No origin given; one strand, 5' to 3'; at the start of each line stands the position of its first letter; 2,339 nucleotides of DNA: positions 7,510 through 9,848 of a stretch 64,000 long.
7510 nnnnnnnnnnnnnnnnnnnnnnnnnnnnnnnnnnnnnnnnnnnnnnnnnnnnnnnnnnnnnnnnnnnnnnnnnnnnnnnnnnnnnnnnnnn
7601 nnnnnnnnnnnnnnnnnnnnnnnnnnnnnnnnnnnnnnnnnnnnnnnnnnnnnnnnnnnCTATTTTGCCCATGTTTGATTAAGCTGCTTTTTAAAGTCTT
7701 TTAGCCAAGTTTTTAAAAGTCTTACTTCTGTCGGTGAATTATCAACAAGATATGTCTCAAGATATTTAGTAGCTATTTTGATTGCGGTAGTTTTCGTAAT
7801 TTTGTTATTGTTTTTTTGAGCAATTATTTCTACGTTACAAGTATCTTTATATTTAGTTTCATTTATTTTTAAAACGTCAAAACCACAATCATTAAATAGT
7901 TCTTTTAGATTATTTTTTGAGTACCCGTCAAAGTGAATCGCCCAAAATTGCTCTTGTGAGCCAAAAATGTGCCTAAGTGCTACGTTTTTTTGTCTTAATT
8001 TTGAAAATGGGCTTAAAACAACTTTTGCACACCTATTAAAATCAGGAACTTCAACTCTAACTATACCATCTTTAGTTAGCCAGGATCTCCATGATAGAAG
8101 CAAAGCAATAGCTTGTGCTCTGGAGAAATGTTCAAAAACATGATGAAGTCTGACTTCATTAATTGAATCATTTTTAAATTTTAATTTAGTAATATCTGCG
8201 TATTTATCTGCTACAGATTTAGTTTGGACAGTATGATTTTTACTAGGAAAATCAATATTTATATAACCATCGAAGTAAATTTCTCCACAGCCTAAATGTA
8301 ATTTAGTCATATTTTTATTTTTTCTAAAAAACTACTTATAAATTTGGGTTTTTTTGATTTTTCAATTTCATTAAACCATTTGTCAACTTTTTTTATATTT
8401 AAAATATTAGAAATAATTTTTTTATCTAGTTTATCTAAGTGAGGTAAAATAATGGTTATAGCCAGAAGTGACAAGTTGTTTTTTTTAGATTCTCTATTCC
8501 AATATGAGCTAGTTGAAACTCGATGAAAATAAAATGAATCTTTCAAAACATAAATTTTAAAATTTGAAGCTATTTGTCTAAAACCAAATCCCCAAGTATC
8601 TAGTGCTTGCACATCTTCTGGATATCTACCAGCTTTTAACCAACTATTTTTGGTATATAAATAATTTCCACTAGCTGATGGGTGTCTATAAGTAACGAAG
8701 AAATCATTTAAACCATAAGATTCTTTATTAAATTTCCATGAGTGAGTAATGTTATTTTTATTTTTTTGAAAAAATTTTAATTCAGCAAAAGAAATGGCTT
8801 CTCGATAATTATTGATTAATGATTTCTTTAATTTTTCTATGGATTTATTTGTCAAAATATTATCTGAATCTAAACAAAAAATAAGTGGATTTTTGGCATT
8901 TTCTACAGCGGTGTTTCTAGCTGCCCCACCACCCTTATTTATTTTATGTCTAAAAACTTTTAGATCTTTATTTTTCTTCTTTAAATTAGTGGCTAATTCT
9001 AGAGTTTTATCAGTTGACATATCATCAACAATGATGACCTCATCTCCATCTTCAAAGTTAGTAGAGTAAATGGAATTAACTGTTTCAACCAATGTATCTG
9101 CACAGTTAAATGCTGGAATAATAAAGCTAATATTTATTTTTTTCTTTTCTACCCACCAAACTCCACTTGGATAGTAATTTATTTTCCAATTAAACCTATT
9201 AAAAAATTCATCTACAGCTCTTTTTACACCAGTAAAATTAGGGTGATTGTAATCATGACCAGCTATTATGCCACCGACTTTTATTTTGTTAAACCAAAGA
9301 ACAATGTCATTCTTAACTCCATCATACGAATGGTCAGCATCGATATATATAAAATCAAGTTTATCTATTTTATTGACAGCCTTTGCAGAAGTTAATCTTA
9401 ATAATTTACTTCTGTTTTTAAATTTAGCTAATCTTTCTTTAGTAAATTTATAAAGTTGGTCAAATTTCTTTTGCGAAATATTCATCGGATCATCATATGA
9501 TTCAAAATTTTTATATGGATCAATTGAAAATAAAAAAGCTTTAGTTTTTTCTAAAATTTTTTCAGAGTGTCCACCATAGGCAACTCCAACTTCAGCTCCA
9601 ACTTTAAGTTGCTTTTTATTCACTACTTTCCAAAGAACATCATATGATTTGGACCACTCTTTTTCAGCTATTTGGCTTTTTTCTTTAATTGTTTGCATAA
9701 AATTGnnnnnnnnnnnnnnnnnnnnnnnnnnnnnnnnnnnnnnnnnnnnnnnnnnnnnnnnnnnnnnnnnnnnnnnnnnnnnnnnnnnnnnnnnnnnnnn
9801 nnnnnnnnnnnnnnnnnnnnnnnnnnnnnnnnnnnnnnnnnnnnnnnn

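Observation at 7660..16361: ABC-transporter-dependent glycan module with a Wzt C-terminal extension and multiple methyltransferases: candidate methyl-cap chain termination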

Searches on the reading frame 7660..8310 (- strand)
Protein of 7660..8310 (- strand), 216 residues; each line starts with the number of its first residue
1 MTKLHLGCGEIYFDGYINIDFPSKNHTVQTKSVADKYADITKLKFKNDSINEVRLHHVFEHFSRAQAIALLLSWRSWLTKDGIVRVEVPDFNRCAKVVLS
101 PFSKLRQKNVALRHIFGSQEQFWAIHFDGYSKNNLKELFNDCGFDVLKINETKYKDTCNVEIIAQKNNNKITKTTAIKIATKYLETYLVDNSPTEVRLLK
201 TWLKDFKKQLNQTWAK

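Call 3: search_protein_families(library=pfam, proteins=[window:7660-8310:-], max_evalue=0.01)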
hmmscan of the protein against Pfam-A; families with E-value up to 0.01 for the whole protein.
window:7660-8310:- (216 aa): 1 family
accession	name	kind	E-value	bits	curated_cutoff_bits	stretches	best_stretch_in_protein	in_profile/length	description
PF13489.12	Methyltransf_23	-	0.0012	19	27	1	16-148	47-163/164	Methyltransferase domain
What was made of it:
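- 7660..8310 (-): 216-aa small class-I methyltransferase-like protein, a paralogue of the 9706-11340 methyltransferase module. Methyltransf_23 at E 1.2e-3, below threshold (call 3).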

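Call 17: search_protein_families(library=ncbifam, proteins=[window:7660-8310:-], max_evalue=0.01)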
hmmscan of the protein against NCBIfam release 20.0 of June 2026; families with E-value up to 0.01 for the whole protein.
window:7660-8310:- (216 aa): 0 families

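Call 54: search_protein_representatives(protein=window:7660-8310:-)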
Query: 216 residues. Proteins with E-value up to 0.001 (for the whole library): 3452; up to 1e-10: 557; up to 1e-30: 193. The best 150 are listed.
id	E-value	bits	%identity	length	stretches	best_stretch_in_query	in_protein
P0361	3.3e-64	232.7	38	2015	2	3-207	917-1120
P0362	6.5e-61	221.9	37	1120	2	3-210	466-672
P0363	2.9e-59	216.6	46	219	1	3-215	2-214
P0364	9.6e-57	208.3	46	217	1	3-209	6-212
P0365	1.2e-54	201.5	44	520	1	1-208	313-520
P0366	4.6e-54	199.6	45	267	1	2-202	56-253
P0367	1.3e-52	194.9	46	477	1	3-214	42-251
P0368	3.0e-52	193.6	45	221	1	2-204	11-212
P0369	3.1e-52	193.6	43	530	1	2-208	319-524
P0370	2.9e-51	190.4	45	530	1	3-208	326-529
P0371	3.2e-51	190.3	45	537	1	3-207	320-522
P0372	3.4e-51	190.2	48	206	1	3-216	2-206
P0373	5.2e-50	186.3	43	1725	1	3-205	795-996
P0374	1.8e-49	184.6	42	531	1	3-210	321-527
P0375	1.9e-49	184.5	43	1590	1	3-211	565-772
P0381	7.1e-49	182.6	43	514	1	3-207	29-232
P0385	1.4e-47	178.4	42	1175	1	3-210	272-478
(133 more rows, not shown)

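Call 55: search_protein_families(library=pfam, proteins=[P0361, P0362, P0365, P0367, P0373, P0375, P0381, P0385], max_evalue=0.00001)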
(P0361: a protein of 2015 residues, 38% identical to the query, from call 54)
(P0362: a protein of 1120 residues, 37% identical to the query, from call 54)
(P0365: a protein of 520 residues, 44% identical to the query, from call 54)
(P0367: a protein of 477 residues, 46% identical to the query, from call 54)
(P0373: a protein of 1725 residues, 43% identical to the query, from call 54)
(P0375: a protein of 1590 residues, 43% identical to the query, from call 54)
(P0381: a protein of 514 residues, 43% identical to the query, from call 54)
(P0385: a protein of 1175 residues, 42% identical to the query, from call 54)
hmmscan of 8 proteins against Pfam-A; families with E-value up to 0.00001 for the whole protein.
P0361 (2015 aa): 9 families
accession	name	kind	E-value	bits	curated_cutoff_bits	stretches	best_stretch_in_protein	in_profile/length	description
PF00535.33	Glycos_transf_2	-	2.6e-64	216.6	23.3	2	1144-1307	1-167/168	Glycosyl transferase family 2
PF00534.26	Glycos_transf_1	-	6.1e-23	81.7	26.4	1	1766-1917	4-169/172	Glycosyl transferases group 1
PF13641.12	Glyco_tranf_2_3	-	1.4e-20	74.8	27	2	1143-1338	3-206/230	Glycosyltransferase like family 2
PF10111.15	Glyco_tranf_2_2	-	8.9e-20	71.7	27.3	2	1145-1329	2-202/276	Glycosyltransferase like family 2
PF13692.12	Glyco_trans_1_4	-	3.1e-17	63.6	27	1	1780-1906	5-142/142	Glycosyl transferases group 1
PF05050.19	Methyltransf_21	-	9.8e-12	45.8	22.7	1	95-244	1-153/173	Methyltransferase FkbM domain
PF08241.18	Methyltransf_11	-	3.7e-09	37.6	21.2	0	950-1000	47-95/95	Methyltransferase domain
PF13704.12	Glyco_tranf_2_4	-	1.3e-07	32.4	27.5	0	644-707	21-85/98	Glycosyl transferase family 2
PF13649.12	Methyltransf_25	-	5.2e-07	30.7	27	0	1418-1456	59-97/97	Methyltransferase domain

P0362 (1120 aa): 8 families
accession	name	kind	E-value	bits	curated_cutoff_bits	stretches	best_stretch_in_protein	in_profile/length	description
PF00535.33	Glycos_transf_2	-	5e-64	215.7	23.3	2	685-848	1-167/168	Glycosyl transferase family 2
PF13641.12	Glyco_tranf_2_3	-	2.7e-26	93.4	27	2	682-906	1-221/230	Glycosyltransferase like family 2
PF10111.15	Glyco_tranf_2_2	-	5.1e-20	72.5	27.3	2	685-889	1-220/276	Glycosyltransferase like family 2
PF13578.12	Methyltransf_24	-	1.6e-15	58.3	26.3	1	36-151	1-105/105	Methyltransferase domain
PF13632.12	Glyco_trans_2_3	-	2.4e-10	41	27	0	768-900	3-135/198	Glycosyl transferase family group 2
PF08241.18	Methyltransf_11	-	1.1e-09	39.3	21.2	0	972-1021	47-93/95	Methyltransferase domain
PF13489.12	Methyltransf_23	-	2.8e-09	37.3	27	0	972-1045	67-137/164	Methyltransferase domain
PF13649.12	Methyltransf_25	-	1.2e-06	29.5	27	0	972-1019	51-97/97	Methyltransferase domain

P0365 (520 aa): 3 families
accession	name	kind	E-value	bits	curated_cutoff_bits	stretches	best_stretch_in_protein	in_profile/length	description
PF00535.33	Glycos_transf_2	-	5e-38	131.1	23.3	1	7-136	1-130/168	Glycosyl transferase family 2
PF10111.15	Glyco_tranf_2_2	-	5.8e-22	78.9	27.3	1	7-205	1-216/276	Glycosyltransferase like family 2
PF13641.12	Glyco_tranf_2_3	-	8.8e-14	52.5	27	1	6-189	3-195/230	Glycosyltransferase like family 2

P0367 (477 aa): 0 families

P0373 (1725 aa): 7 families
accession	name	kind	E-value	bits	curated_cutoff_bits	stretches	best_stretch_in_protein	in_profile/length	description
PF00535.33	Glycos_transf_2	-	2.2e-80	268.9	23.3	3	1014-1177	1-167/168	Glycosyl transferase family 2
PF13641.12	Glyco_tranf_2_3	-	4e-25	89.6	27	1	1011-1129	1-122/230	Glycosyltransferase like family 2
PF00534.26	Glycos_transf_1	-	2.2e-23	83.1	26.4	1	1460-1608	7-170/172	Glycosyl transferases group 1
PF13692.12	Glyco_trans_1_4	-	2.3e-21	77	27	1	1469-1594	3-140/142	Glycosyl transferases group 1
PF10111.15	Glyco_tranf_2_2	-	5.9e-20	72.3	27.3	1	1014-1203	1-206/276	Glycosyltransferase like family 2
PF13439.12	Glyco_transf_4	-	3.3e-10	40.7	28.5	1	1278-1448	1-169/170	Glycosyltransferase Family 4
PF13579.12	Glyco_trans_4_4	-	8.8e-08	33.1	29.7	0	1279-1352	1-75/158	Glycosyl transferase 4-like domain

P0375 (1590 aa): 7 families
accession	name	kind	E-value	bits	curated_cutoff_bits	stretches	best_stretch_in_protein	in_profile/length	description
PF00535.33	Glycos_transf_2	-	2.7e-48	164.5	23.3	2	1354-1518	1-168/168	Glycosyl transferase family 2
PF05050.19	Methyltransf_21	-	3.3e-22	79.9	22.7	1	1126-1294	1-172/173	Methyltransferase FkbM domain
PF00685.33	Sulfotransfer_1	-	2.9e-20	73.2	22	1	3-166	4-182/255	Sulfotransferase domain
PF13641.12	Glyco_tranf_2_3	-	8.1e-18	65.7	27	1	1353-1550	3-208/230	Glycosyltransferase like family 2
PF10111.15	Glyco_tranf_2_2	-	1.2e-17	64.7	27.3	1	1357-1550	4-213/276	Glycosyltransferase like family 2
PF13469.12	Sulfotransfer_3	-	3.1e-07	31.3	27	0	82-164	124-211/216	Sulfotransferase family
PF13489.12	Methyltransf_23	-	4.9e-07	30.1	27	0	578-709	47-162/164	Methyltransferase domain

P0381 (514 aa): 3 families
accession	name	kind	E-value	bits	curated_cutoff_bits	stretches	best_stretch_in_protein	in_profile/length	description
PF00535.33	Glycos_transf_2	-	7e-35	120.9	23.3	1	249-412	1-167/168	Glycosyl transferase family 2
PF13641.12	Glyco_tranf_2_3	-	7.2e-17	62.6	27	1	246-447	1-210/230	Glycosyltransferase like family 2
PF10111.15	Glyco_tranf_2_2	-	3.6e-09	36.9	27.3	1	249-445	1-213/276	Glycosyltransferase like family 2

P0385 (1175 aa): 6 families
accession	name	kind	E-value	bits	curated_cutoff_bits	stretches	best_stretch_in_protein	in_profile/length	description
PF00535.33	Glycos_transf_2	-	1.4e-51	175.2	23.3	2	489-653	1-168/168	Glycosyl transferase family 2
PF00534.26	Glycos_transf_1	-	1.8e-21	76.8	26.4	1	927-1074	5-166/172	Glycosyl transferases group 1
PF13641.12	Glyco_tranf_2_3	-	6.6e-18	66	27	1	486-705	1-227/230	Glycosyltransferase like family 2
PF13692.12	Glyco_trans_1_4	-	1.5e-17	64.6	27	1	940-1066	5-142/142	Glycosyl transferases group 1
PF10111.15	Glyco_tranf_2_2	-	2.6e-13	50.5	27.3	1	489-689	1-218/276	Glycosyltransferase like family 2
PF13439.12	Glyco_transf_4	-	1.4e-07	32.1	28.5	1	747-916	1-168/170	Glycosyltransferase Family 4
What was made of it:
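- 7660..8310 (-): The family has 3452 cluster representatives, often inside giant GT/methyltransferase proteins (calls 54, 55).
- One example is P0362, with the order Methyltransf_24, 216-like domain, GT2, Methyltransf_11 (calls 54, 55).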

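Call 60: search_solved_structures(query=window:7660-8310:-, max_evalue=1)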
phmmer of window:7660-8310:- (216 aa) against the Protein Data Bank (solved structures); distinct sequences matched with E-value up to 1: 1.
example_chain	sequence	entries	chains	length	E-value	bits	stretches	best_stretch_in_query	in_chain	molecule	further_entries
9exk_A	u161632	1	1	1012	0.23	14.2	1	115-193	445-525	De novo designed protein K12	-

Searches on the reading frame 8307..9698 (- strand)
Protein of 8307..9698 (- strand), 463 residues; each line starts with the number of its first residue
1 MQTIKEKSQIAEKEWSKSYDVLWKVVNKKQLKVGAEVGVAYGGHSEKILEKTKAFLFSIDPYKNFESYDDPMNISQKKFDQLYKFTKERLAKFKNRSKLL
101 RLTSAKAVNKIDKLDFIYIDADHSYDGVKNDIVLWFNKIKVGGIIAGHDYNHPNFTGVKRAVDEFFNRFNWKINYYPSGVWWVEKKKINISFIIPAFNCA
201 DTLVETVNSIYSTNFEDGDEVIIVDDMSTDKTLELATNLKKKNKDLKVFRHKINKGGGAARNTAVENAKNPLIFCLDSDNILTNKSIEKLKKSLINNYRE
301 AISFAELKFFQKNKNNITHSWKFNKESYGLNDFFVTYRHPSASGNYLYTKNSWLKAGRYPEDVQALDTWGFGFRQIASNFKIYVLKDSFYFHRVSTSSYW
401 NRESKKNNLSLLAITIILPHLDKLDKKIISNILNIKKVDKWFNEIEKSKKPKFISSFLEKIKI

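Call 3: search_protein_families(library=pfam, proteins=[window:8307-9698:-], max_evalue=0.01)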
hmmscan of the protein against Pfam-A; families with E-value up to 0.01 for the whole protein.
window:8307-9698:- (463 aa): 5 families
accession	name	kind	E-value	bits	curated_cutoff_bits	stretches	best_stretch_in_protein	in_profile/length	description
PF00535.33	Glycos_transf_2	-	5.1e-29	101.8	23.3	1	191-328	1-138/168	Glycosyl transferase family 2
PF13578.12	Methyltransf_24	-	1.6e-11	45.5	26.3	1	50-150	19-105/105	Methyltransferase domain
PF10111.15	Glyco_tranf_2_2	-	1.3e-09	38.4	27.3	1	191-363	1-185/276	Glycosyltransferase like family 2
PF13641.12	Glyco_tranf_2_3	-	4e-07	30.7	27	1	190-293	3-110/230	Glycosyltransferase like family 2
PF13704.12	Glyco_tranf_2_4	-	0.00095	20.1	27.5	1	198-287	2-89/98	Glycosyl transferase family 2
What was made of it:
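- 8307..9698 (-): Methyltransferase-GT2 fusion (463 aa): Methyltransf_24 at ~1-185, GT2 at ~186-463. Pfam Methyltransf_24 45.5 bits and GT2 101.8 bits (call 3).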

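Call 17: search_protein_families(library=ncbifam, proteins=[window:8307-9698:-], max_evalue=0.01)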
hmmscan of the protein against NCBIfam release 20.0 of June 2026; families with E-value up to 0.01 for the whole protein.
window:8307-9698:- (463 aa): 23 families
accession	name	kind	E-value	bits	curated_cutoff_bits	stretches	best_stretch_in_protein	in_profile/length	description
NF047683.1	TeichurnBiosyTuaG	equivalog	9.3e-19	68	400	1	185-317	3-133/252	teichuronic acid biosynthesis protein TuaG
TIGR03937.1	PgaC_IcaA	equivalog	3.1e-18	66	422.3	1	186-297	43-153/407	poly-beta-1,6-N-acetyl-D-glucosamine synthase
NF050050.1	ProtGlycPglI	equivalog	9e-15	54.8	500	1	189-303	3-117/306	GalNAc(5)-diNAcBac-PP-undecaprenol beta-1,3-glucosyltransferase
NF053739.1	GlytfEpsEBac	equivalog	2.2e-13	49.8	450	1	190-313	3-126/265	glycosyltransferase EpsE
TIGR03111.1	glyc2_xrt_Gpos1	hypoth_equivalog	6.6e-13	48.2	363.95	1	187-297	48-159/439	TIGR03111 family XrtG-associated glycosyltransferase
NF007482.0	PRK10073.1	equivalog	2.4e-12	46.5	423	1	186-290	4-106/334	glycosyltransferase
NF041875.1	EPS_EpsD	equivalog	6.5e-12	45.5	370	1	190-287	1-97/325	exopolysaccharide biosynthesis glycosyltransferase EpsD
TIGR04283.1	glyco_like_mftF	equivalog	3.5e-11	43.1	182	1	190-313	1-115/221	TIGR04283 family arsenosugar biosynthesis glycosyltransferase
TIGR03965.1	mycofact_glyco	equivalog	1.3e-10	40.7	280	1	187-290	73-175/467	mycofactocin biosynthesis glycosyltransferase MftF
NF038302.1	EPS_HpsE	equivalog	1.6e-09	37.2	300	1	188-289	1-106/307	hormogonium polysaccharide biosynthesis glycosyltransferase HpsE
NF010496.0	PRK13915.1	equivalog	4.6e-09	35.8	262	1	161-291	4-139/307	glucosyl-3-phosphoglycerate synthase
TIGR04242.1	nodulat_NodC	equivalog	5.5e-08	32.2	550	1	189-296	49-158/395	chitooligosaccharide synthase NodC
NF038299.1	EPS_HpsN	equivalog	2.2e-07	30.2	425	1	189-296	2-108/317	hormogonium polysaccharide biosynthesis glycosyltransferase HpsN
TIGR04182.1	glyco_TIGR04182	equivalog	4e-07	29.7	325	1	190-298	2-101/293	S-layer glycoprotein N-glycosyltransferase AglJ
NF058614.1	PPMAGASynPpgS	equivalog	4.4e-07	29.5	370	1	192-270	4-73/226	polyprenyl-phospho-N-acetylgalactosaminyl synthase PpgS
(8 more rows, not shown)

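Call 20: search_solved_structures(query=window:8307-9698:-, max_evalue=0.001)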
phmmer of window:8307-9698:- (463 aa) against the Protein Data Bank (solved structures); distinct sequences matched with E-value up to 0.001: 15.
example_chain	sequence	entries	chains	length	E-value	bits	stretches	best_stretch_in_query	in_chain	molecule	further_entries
5tze_C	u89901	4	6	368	1e-12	50.8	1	190-434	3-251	Glycosyl transferase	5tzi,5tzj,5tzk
5tz8_A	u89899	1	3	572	3.1e-12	49.3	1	190-434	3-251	Glycosyl transferase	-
8vh7_A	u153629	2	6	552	5.8e-11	45.1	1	190-303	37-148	Heparosan synthase B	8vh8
8viw_A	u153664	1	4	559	5.9e-11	45.1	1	190-303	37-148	Heparosan synthase B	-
2z87_A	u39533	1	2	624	1.9e-10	43.4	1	189-304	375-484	Chondroitin synthase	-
2z86_A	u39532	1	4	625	1.9e-10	43.4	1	189-304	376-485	Chondroitin synthase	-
6h1j_A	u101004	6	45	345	5.5e-09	38.5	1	189-291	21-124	Probable ss-1,3-N-acetylglucosaminyltransferase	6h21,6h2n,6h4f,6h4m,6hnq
5hea_A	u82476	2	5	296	1.6e-08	37.1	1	190-336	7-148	Putative glycosyltransferase (GalT1)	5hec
6p61_A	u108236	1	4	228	2.9e-08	36.2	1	185-296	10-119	Glycosyltransferase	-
1h7l_A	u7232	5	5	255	0.00017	23.8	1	190-316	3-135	SPORE COAT POLYSACCHARIDE BIOSYNTHESIS PROTEIN SPSA | PROTEIN (SPORE COAT POLYSACCHARIDE BIOSYNTHESIS PROTEIN SPSA)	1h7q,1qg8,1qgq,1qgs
6yv7_B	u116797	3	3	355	0.0002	23.5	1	188-281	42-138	Glycosyl transferase, family 2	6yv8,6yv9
6yv7_A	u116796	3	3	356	0.0002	23.5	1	188-281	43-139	Glycosyl transferase, family 2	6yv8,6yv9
3bcv_A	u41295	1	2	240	0.00032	22.8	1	190-283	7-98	Putative glycosyltransferase protein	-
5mlz_A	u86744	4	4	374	0.00036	22.7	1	187-301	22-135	Dolichol monophosphate mannose synthase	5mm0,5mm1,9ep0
8bz8_A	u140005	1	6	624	0.0004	22.5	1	184-306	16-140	Glycosyltransferase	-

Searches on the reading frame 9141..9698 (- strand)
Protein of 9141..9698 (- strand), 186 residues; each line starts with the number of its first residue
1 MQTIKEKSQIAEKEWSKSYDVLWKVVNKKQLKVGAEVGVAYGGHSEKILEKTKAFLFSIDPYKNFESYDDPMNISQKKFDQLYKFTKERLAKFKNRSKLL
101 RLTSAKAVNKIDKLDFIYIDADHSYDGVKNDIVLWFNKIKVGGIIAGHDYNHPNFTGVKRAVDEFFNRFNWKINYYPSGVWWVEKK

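Call 61: search_solved_structures(query=window:9141-9698:-, max_evalue=1)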
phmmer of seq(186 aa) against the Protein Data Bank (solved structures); distinct sequences matched with E-value up to 1: 1.
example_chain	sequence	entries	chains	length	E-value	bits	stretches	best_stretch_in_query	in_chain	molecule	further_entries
6g7d_A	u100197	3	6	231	0.39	13.8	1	113-150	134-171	Methyltransferase domain protein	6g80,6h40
